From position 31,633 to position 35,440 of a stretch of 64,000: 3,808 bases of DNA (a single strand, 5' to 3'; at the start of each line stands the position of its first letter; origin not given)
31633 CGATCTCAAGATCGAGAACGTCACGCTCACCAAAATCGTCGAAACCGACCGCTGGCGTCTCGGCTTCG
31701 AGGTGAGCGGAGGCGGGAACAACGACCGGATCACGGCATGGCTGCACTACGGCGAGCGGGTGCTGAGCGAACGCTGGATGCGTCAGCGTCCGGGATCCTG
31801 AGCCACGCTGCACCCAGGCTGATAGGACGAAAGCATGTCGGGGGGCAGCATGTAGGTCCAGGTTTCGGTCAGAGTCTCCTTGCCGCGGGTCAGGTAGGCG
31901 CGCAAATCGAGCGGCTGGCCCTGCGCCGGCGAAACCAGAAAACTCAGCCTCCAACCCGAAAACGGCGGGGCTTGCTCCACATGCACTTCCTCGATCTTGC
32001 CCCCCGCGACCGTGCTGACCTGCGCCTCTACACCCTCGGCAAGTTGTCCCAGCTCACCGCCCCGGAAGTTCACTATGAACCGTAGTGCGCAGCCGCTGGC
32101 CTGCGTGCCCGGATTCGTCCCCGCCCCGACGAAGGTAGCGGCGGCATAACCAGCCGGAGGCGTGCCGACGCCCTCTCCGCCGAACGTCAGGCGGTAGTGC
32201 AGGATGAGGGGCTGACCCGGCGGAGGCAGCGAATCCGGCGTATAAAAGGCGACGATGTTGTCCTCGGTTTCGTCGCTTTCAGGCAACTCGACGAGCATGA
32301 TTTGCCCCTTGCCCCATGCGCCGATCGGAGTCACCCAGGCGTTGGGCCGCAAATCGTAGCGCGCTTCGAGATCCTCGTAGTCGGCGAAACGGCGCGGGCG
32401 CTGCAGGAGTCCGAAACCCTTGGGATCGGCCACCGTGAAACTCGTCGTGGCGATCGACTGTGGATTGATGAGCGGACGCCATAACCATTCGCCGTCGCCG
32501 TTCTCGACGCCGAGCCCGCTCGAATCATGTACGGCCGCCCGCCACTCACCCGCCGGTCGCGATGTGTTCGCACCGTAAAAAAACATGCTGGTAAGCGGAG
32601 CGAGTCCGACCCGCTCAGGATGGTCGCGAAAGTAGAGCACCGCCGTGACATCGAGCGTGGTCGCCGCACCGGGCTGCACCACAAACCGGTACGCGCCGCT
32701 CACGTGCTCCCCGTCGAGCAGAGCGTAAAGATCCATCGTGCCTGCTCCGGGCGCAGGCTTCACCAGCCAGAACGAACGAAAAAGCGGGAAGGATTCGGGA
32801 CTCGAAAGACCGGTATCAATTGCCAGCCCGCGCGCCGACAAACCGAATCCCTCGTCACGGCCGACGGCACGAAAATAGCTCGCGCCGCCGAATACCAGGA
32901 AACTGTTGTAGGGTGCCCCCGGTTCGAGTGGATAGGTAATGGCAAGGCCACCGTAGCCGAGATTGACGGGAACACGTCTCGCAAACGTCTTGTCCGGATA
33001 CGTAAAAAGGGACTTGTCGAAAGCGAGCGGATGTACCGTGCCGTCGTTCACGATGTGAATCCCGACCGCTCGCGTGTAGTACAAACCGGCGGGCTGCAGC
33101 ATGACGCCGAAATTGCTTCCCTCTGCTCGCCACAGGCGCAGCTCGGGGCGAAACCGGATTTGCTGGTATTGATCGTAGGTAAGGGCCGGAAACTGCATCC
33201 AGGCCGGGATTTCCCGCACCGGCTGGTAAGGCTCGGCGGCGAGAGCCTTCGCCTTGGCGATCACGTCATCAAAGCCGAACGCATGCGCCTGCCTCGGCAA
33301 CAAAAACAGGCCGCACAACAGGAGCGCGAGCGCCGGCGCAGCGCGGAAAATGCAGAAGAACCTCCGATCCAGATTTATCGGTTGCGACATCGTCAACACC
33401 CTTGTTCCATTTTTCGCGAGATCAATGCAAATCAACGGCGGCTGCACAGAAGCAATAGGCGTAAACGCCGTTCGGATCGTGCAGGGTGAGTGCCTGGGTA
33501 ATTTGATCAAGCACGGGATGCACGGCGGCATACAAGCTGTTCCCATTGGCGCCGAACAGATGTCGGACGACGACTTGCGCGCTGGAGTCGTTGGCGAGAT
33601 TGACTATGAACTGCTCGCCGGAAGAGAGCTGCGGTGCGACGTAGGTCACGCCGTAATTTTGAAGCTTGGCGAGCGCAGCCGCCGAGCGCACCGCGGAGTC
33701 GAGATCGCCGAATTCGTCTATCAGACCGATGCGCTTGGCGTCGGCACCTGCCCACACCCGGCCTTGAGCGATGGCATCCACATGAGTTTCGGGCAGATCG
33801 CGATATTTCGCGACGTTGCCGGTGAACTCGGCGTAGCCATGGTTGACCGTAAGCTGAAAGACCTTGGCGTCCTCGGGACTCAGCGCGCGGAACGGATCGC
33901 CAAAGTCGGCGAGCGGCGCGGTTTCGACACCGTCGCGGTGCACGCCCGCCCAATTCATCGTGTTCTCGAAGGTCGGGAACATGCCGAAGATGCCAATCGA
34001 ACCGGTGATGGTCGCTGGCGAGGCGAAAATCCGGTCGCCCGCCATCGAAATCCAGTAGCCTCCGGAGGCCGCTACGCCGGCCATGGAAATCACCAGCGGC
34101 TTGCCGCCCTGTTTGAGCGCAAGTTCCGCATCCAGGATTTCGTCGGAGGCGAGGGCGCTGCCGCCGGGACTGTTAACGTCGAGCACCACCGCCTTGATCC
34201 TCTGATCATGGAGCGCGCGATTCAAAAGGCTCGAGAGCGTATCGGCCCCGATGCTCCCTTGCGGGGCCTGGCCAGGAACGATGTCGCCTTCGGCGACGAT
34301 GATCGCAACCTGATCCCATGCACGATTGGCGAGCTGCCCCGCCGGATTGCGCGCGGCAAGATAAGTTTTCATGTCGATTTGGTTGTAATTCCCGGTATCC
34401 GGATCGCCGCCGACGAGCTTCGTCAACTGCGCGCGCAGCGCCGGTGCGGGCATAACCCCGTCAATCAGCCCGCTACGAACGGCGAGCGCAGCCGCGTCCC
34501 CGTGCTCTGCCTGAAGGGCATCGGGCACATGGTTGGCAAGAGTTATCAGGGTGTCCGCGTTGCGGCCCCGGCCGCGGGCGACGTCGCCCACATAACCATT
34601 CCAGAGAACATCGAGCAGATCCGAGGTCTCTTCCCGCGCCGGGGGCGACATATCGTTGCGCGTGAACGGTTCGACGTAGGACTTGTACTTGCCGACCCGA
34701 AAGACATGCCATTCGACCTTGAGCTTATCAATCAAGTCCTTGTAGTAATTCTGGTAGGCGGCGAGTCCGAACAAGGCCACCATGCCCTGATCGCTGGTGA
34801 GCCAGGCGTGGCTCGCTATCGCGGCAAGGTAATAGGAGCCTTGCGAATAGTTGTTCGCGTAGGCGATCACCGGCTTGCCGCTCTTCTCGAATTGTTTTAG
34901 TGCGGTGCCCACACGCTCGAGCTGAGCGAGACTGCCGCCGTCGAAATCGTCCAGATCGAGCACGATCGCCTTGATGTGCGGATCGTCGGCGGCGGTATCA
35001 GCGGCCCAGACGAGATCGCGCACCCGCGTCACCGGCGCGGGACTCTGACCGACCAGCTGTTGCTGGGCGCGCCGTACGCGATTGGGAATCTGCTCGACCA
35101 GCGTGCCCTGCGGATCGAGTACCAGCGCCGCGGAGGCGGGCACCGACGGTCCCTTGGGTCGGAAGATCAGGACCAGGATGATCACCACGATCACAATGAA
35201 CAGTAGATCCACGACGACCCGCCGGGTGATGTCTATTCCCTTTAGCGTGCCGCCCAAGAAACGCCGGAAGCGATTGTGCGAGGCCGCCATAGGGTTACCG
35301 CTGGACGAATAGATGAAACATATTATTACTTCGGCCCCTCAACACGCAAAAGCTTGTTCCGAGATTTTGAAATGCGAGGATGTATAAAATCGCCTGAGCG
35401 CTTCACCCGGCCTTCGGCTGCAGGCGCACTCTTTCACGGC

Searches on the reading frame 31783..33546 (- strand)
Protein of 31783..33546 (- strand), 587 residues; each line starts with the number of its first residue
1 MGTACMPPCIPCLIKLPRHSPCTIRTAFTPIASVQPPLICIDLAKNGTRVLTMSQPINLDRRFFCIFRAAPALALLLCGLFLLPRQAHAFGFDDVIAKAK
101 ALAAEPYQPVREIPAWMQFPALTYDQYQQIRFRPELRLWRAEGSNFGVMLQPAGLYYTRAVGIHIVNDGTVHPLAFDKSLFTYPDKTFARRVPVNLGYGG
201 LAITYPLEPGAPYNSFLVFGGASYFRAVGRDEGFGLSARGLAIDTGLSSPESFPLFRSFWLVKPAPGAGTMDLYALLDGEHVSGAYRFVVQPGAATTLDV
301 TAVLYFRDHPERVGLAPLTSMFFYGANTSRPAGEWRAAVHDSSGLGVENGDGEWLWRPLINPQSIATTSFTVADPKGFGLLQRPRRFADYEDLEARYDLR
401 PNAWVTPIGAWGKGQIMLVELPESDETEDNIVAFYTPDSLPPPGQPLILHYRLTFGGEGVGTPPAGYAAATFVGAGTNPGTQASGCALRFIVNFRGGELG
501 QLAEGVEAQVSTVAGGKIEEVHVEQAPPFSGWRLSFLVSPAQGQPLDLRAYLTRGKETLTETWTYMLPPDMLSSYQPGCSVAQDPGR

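Call 12: search_protein_families(library=phrogs, proteins=[window:31783-33546:-], max_evalue=0.001)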
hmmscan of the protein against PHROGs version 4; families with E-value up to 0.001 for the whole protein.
window:31783-33546:- (587 aa): 0 families

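Call 55: search_protein_families(library=pfam, proteins=[window:31783-33546:-], max_evalue=0.01)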
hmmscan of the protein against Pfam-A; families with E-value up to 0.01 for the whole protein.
window:31783-33546:- (587 aa): 1 family
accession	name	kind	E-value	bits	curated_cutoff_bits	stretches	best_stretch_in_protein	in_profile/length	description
PF04349.18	MdoG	-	2.1e-168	561.7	25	1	90-566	1-477/478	Periplasmic glucan biosynthesis protein, MdoG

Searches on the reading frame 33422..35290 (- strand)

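Call 12: search_protein_families(library=phrogs, proteins=[window:33422-35290:-], max_evalue=0.001)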
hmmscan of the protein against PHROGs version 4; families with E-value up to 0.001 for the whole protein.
window:33422-35290:- (622 aa): 6 families
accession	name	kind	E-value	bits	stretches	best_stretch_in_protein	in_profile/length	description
phrog_53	-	head and packaging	4.6e-49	169.1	2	315-540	59-291/583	head maturation protease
phrog_33023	-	unknown function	3.2e-23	83.3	2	361-538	106-285/507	-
phrog_4759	-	unknown function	2.2e-09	38.4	1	342-421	100-178/209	-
phrog_94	-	head and packaging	2.9e-07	31.3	1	322-426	74-175/622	head maturation protease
phrog_1684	-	head and packaging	0.00035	21.1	1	365-421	72-125/284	head maturation protease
phrog_24209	-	unknown function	0.00057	20.8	0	354-379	9-34/49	-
